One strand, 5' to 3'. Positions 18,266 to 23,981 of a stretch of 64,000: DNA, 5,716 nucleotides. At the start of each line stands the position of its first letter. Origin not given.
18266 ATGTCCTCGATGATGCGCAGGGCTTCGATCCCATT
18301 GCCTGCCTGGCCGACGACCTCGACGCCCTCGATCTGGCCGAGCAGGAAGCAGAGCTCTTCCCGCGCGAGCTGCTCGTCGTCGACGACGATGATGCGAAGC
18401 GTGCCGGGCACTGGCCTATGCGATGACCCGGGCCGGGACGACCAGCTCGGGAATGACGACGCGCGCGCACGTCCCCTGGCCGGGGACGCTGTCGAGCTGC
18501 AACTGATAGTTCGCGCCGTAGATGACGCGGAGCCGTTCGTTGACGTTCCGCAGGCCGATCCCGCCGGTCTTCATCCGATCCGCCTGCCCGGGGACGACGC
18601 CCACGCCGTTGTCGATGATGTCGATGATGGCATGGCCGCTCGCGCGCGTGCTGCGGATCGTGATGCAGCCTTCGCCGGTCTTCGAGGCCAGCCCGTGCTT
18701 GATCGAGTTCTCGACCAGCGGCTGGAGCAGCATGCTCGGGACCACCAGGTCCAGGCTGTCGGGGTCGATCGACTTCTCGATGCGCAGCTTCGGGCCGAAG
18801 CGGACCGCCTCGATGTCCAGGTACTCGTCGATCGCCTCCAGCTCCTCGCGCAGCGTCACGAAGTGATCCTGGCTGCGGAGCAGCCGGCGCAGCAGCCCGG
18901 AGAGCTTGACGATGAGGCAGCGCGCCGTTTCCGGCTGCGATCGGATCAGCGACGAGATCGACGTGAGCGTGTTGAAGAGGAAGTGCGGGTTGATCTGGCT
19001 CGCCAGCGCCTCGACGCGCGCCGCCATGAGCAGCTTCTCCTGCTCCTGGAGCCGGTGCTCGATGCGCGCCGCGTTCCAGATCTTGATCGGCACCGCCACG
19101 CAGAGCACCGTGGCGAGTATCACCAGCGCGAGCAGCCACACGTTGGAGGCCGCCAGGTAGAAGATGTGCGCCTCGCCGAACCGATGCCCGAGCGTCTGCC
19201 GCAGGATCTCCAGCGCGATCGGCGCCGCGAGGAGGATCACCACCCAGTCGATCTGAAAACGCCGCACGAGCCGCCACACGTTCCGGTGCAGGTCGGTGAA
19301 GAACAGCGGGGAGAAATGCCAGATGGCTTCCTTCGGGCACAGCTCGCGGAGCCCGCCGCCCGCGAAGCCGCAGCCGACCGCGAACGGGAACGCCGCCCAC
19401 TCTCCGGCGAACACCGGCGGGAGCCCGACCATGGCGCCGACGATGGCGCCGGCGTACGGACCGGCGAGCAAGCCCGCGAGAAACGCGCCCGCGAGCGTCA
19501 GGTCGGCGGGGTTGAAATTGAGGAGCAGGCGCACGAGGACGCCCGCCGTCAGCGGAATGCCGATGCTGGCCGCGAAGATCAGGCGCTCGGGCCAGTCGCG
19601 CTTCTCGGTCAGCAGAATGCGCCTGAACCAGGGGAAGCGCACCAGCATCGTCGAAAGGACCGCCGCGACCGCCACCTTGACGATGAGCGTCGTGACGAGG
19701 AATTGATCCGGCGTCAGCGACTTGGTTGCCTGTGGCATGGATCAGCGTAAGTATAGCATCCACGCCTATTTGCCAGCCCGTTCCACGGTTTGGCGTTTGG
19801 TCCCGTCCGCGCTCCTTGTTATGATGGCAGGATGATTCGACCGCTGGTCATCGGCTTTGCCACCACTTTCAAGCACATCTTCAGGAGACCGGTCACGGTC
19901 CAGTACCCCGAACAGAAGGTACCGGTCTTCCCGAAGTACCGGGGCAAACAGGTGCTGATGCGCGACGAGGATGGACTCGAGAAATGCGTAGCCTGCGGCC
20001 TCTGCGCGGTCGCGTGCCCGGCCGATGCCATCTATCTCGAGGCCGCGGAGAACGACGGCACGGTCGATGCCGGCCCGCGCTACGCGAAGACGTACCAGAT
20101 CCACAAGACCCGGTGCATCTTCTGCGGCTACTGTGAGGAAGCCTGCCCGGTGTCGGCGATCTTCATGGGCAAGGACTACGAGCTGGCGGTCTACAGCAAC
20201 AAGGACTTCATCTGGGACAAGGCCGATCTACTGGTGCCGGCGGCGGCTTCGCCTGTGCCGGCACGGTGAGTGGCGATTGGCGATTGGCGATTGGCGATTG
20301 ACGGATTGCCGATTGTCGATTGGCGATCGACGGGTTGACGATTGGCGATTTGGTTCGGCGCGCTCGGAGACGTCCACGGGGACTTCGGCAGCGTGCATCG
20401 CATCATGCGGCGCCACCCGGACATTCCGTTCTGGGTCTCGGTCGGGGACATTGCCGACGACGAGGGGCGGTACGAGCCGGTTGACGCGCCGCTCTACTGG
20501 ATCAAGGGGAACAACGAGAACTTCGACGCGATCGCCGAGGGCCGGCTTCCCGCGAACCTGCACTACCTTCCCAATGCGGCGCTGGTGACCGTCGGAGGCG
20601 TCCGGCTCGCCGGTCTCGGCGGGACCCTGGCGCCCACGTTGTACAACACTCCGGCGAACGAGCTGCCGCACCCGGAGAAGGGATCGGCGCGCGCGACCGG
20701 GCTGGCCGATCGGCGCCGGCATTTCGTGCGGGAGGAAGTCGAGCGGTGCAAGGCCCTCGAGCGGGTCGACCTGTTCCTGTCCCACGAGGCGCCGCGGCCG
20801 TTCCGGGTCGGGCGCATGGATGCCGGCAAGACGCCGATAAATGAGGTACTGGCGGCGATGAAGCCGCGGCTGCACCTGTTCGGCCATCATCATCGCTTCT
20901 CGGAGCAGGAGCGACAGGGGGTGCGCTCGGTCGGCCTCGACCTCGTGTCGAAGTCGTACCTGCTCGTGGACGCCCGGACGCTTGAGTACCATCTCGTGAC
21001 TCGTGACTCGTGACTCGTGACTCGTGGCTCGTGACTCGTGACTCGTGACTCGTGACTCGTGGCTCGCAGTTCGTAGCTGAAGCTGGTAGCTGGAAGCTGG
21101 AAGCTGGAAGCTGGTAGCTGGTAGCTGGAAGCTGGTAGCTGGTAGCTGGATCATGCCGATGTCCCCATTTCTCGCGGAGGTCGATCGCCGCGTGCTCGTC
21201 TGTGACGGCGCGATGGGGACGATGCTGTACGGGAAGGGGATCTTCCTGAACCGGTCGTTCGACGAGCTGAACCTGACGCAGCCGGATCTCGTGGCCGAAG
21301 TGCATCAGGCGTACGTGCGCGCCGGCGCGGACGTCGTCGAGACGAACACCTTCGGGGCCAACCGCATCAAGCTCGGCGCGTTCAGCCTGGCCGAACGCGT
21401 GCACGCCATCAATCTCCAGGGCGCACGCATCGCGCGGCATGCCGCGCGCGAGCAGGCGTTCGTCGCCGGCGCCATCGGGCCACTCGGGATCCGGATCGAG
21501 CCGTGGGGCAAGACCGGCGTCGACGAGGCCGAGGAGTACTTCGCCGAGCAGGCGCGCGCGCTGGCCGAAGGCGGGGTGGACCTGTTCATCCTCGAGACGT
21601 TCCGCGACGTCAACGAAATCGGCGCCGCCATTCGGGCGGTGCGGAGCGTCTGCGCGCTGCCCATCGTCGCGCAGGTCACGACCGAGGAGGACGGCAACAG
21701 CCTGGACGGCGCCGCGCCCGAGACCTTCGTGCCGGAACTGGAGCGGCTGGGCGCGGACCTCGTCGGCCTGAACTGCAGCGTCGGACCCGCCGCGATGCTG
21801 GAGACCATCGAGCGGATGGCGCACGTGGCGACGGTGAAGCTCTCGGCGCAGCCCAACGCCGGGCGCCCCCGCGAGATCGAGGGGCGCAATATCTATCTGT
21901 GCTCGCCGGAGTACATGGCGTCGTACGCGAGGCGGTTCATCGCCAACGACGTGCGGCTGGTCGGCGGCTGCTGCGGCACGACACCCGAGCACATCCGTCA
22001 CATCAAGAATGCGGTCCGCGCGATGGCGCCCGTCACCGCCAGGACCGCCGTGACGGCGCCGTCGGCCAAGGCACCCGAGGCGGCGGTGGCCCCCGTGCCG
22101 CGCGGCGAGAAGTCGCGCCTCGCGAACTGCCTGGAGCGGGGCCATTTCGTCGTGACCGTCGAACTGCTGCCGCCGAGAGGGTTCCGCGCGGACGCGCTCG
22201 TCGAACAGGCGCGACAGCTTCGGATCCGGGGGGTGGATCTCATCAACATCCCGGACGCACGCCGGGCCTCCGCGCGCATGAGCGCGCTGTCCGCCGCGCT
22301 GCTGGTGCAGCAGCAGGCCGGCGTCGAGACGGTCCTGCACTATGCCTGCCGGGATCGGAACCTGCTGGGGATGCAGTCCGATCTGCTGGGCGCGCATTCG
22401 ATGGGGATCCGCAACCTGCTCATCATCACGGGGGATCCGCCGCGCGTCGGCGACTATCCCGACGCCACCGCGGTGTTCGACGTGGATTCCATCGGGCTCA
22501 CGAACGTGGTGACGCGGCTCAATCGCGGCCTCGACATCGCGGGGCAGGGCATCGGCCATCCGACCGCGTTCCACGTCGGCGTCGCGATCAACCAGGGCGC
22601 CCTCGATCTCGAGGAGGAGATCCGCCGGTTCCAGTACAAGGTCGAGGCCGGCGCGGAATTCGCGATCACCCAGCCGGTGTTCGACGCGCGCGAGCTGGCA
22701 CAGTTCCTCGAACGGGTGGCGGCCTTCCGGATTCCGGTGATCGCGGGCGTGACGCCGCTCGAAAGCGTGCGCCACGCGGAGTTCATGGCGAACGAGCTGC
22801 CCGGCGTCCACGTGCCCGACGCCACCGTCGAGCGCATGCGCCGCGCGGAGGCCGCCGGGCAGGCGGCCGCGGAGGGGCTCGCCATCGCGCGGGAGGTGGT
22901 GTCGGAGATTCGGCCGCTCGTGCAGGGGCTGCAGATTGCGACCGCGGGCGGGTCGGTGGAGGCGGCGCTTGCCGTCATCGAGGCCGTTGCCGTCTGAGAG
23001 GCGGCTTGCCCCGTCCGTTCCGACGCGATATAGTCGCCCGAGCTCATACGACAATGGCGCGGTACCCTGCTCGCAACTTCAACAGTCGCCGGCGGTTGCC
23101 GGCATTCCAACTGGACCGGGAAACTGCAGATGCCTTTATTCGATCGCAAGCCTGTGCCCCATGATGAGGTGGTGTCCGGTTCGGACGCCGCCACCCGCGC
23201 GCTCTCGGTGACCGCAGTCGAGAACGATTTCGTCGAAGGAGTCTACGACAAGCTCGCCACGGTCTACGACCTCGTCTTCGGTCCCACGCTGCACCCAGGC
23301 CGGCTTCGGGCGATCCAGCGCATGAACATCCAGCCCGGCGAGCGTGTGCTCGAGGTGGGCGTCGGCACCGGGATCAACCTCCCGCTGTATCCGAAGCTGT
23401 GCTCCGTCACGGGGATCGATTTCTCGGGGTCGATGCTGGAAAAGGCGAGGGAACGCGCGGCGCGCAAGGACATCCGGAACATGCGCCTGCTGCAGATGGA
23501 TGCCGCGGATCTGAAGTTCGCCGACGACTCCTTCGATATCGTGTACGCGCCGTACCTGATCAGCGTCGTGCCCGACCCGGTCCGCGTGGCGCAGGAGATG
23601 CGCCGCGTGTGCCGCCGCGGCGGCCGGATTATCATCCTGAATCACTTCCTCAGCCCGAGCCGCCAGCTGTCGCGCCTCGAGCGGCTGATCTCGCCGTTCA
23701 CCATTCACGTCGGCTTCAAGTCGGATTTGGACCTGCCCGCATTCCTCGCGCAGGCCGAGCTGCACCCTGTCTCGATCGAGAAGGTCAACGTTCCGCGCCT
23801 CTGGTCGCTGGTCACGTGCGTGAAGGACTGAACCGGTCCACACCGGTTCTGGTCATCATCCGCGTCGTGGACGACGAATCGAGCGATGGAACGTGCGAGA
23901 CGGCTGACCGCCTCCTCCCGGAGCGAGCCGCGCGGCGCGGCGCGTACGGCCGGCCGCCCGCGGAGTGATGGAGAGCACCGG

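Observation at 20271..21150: Dispersed vocabulary of tandem heptanucleotide arrays (STRR-like); here they supply the start and stop codons of a gene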

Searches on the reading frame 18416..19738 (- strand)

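Call 8: search_protein_families(library=pfam, proteins=[window:18416-19738:-])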
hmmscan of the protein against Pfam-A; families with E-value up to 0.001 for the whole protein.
window:18416-19738:- (440 aa): 3 families
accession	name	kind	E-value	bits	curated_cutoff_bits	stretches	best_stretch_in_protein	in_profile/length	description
PF06580.19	His_kinase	-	1.5e-25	89.7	25.2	1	240-318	1-81/81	Histidine kinase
PF02518.31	HATPase_c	-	4.2e-10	40.5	26.4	1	337-431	9-109/111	Histidine kinase-, DNA gyrase B-, and HSP90-like ATPase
PF07694.17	5TM-5TMR_LYT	-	1.2e-05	25.4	24.6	1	36-137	2-106/169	5TMR of 5TMR-LYT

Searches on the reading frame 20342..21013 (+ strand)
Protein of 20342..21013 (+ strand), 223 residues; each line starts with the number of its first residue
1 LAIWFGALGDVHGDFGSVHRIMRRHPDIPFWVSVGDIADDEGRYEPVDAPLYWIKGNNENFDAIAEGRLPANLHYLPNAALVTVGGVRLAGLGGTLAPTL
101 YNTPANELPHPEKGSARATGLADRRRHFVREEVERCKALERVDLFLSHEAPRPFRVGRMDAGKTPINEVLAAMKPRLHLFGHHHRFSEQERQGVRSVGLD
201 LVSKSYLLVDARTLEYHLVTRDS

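Call 8: search_protein_families(library=pfam, proteins=[window:20342-21013:+])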
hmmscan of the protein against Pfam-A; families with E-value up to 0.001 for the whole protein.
window:20342-21013:+ (223 aa): 2 families
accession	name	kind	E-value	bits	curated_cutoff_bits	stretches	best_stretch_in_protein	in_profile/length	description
PF00149.33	Metallophos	-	8.3e-08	33.3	21.5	1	5-185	3-190/191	Calcineurin-like phosphoesterase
PF12850.12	Metallophos_2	-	1.5e-06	28.7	27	1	6-197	4-130/154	Calcineurin-like phosphoesterase superfamily domain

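Call 10: find_encoding_contigs(protein=window:20342-21013:+, flank=10000, max_places=10)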
Protein window:20342-21013:+ (223 aa): 4 contigs read that carry it; 3 places shown.
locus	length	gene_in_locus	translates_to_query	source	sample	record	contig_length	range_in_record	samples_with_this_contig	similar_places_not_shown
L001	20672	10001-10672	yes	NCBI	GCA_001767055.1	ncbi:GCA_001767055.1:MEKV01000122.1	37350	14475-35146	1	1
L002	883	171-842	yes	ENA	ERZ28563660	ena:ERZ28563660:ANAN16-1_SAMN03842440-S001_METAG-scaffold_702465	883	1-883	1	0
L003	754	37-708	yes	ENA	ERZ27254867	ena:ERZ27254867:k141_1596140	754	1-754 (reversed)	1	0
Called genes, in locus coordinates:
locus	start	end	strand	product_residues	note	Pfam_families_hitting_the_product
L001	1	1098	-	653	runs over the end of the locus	PF03169:OPT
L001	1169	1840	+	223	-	PF06971:Put_DNA-bind_N, PF02629:CoA_binding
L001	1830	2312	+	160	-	PF01967:MoaC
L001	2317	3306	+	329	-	PF02826:2-Hacid_dh_C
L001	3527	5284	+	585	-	PF00501:AMP-binding, PF23562:AMP-binding_C_3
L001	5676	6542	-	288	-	PF01545:Cation_efflux, PF16916:ZT_dimer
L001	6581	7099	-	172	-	PF10502:Peptidase_S26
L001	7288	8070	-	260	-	PF00072:Response_reg, PF04397:LytTR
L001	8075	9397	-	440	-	PF07694:5TM-5TMR_LYT (weak), PF06580:His_kinase, PF02518:HATPase_c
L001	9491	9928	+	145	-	PF17179:Fer4_22 (faint), PF13183:Fer4_8 (faint), PF13237:Fer4_10 (weak), PF00037:Fer4 (weak), PF12838:Fer4_7, PF13187:Fer4_9, PF13484:Fer4_16 (weak), PF00037:Fer4, +5 more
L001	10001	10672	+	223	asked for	PF00149:Metallophos, PF12850:Metallophos_2 (faint)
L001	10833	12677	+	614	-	PF02574:S-methyl_trans, PF02219:MTHFR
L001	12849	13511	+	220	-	PF01209:Ubie_methyltran, PF13489:Methyltransf_23, PF07021:MetW (weak), PF13847:Methyltransf_31, PF08241:Methyltransf_11, PF08242:Methyltransf_12, PF13649:Methyltransf_25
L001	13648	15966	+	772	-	PF19830:DUF6311 (weak), PF00754:F5_F8_type_C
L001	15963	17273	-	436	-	PF01321:Creatinase_N, PF00557:Peptidase_M24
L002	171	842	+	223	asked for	PF00149:Metallophos, PF12850:Metallophos_2 (faint)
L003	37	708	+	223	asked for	PF00149:Metallophos, PF12850:Metallophos_2 (faint)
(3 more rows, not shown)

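Call 63: find_homologous_proteins(query=window:20342-21013:+, max_evalue=1e-20)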
Query window:20342-21013:+ (223 aa): 4665 proteins with E <= 1e-20 among 5640 candidates; the best 120 are listed.
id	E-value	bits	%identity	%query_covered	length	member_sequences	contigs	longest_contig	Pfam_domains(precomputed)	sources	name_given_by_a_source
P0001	9.7e-149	511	100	100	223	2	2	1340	PF12850.13,PF00149.34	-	-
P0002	4.5e-133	460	100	91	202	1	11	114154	-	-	-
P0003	3.1e-125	434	88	98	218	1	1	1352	PF12850.13,PF00149.34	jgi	jgi:Icc-related predicted phosphoesterase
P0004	1.5e-115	402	77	99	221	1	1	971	PF12850.13,PF00149.34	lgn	-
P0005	1.6e-113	396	79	98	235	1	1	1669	PF12850.13,PF00149.34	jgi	jgi:Icc-related predicted phosphoesterase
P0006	9.7e-112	390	76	97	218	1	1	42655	PF12850.13,PF00149.34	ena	-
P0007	3.8e-111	388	76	98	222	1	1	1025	PF12850.13,PF00149.34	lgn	-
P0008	2.2e-110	386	77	97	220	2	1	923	PF12850.13,PF00149.34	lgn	-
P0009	3.0e-110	385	76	98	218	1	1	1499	PF12850.13,PF00149.34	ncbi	-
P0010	1.1e-109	383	73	98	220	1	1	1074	PF12850.13,PF00149.34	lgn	-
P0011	1.8e-109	383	78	95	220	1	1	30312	PF12850.13,PF00149.34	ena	-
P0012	5.4e-109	381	76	96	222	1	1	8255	PF12850.13,PF00149.34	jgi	jgi:Icc-related predicted phosphoesterase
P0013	8.4e-109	380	74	98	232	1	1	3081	PF12850.13,PF00149.34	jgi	jgi:hypothetical protein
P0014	1.2e-108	380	76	96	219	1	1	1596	PF12850.13,PF00149.34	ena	-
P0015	1.3e-108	380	76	96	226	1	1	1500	PF12850.13,PF00149.34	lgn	-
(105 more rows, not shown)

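Call 64: find_encoding_contigs(protein=P0003, flank=3000, max_places=4)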
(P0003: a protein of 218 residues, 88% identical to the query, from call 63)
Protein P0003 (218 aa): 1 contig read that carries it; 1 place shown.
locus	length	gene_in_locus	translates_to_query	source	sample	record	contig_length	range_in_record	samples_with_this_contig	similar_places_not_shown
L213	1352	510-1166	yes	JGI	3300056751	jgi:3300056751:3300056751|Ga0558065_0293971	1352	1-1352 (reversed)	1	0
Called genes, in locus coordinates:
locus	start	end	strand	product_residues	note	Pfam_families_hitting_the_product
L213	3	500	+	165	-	?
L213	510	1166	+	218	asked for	PF00149:Metallophos, PF12850:Metallophos_2 (faint)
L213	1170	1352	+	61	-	?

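Call 65: find_encoding_contigs(protein=P0011, flank=10000, max_places=3)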
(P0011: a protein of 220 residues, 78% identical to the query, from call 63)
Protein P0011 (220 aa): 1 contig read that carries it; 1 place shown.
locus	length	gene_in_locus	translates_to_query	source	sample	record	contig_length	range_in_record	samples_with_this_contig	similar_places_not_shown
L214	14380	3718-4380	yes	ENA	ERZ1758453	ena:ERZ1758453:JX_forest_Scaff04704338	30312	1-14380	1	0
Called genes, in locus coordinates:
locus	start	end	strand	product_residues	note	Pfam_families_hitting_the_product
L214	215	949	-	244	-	PF10502:Peptidase_S26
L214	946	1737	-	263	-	PF00072:Response_reg, PF04397:LytTR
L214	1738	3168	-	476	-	PF06580:His_kinase, PF02518:HATPase_c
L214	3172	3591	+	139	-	PF13534:Fer4_17 (faint), PF13183:Fer4_8 (faint), PF13237:Fer4_10 (weak), PF14697:Fer4_21 (weak), PF00037:Fer4 (weak), PF12838:Fer4_7, PF13187:Fer4_9, PF00037:Fer4, +5 more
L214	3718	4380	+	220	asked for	PF00149:Metallophos, PF12850:Metallophos_2 (weak)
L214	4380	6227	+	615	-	PF02574:S-methyl_trans, PF02219:MTHFR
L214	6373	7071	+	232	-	PF01135:PCMT (weak), PF01209:Ubie_methyltran, PF07021:MetW (weak), PF13489:Methyltransf_23, PF13649:Methyltransf_25, PF13847:Methyltransf_31, PF08241:Methyltransf_11, PF08242:Methyltransf_12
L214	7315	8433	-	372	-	-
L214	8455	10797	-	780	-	PF02190:LON_substr_bdg, PF00004:AAA, PF07724:AAA_2 (weak), PF07728:AAA_5, PF22667:Lon_lid, PF05362:Lon_C, PF13541:ChlI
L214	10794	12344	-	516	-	PF04389:Peptidase_M28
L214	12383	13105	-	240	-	PF04191:PEMT (weak)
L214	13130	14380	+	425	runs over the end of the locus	PF00109:ketoacyl-synt, PF02801:Ketoacyl-synt_C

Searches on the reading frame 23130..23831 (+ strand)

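Call 8: search_protein_families(library=pfam, proteins=[window:23130-23831:+])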
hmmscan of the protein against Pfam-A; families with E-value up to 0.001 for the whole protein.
window:23130-23831:+ (233 aa): 8 families
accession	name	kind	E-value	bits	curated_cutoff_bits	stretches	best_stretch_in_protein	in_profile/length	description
PF08241.18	Methyltransf_11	-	4.1e-23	82.3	21.2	1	74-169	1-95/95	Methyltransferase domain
PF13649.12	Methyltransf_25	-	1.5e-21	77.3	27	1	73-165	1-97/97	Methyltransferase domain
PF13847.12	Methyltransf_31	-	4.1e-19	69.2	27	1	68-172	2-112/145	Methyltransferase domain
PF01209.24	Ubie_methyltran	-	6.3e-17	62.1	20.1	1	30-171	4-153/233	ubiE/COQ5 methyltransferase family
PF08242.18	Methyltransf_12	-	2.2e-15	57.6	30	1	74-167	1-98/98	Methyltransferase domain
PF13489.12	Methyltransf_23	-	3.2e-12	46.9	27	1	62-198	13-146/164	Methyltransferase domain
PF07021.18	MetW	-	1.6e-06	28.4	21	1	61-163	6-104/193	Methionine biosynthesis protein MetW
PF01135.25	PCMT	-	8.8e-05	22.8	20.3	1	61-126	65-134/210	Protein-L-isoaspartate(D-aspartate) O-methyltransferase (PCMT)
